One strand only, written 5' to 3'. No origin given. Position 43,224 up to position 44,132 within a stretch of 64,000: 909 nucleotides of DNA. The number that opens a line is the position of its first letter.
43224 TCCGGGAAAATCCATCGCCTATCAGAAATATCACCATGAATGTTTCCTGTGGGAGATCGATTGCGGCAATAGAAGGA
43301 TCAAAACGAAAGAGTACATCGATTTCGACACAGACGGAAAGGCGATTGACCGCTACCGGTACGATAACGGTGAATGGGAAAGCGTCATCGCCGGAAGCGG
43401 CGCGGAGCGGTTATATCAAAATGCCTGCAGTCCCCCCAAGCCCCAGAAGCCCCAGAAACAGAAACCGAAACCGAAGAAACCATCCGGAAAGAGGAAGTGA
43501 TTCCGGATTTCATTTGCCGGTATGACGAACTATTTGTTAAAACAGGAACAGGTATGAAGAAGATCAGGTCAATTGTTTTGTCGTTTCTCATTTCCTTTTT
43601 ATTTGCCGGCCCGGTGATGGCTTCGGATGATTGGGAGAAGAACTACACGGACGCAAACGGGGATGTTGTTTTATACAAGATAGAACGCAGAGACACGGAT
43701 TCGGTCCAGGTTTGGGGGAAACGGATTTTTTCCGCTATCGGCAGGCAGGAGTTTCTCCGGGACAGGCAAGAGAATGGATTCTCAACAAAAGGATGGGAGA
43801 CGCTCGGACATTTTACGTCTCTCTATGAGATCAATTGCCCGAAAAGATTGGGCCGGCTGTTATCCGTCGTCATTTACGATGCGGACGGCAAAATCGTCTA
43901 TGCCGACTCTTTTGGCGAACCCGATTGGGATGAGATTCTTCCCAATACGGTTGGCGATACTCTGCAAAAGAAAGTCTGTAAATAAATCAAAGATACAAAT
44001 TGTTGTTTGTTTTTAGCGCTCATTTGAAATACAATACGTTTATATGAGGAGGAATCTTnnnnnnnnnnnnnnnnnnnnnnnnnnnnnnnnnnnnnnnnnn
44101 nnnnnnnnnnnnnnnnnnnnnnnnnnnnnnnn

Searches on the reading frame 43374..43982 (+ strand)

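Call 106: search_protein_families(library=pfam, proteins=[window:43374-43982:+], max_evalue=0.0001)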
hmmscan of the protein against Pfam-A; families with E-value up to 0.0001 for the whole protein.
window:43374-43982:+ (203 aa): 1 family
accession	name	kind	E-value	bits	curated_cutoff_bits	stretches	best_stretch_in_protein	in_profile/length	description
PF16747.10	Adhesin_E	-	4.2e-07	30.6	23.7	1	144-203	47-109/109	Surface-adhesin protein E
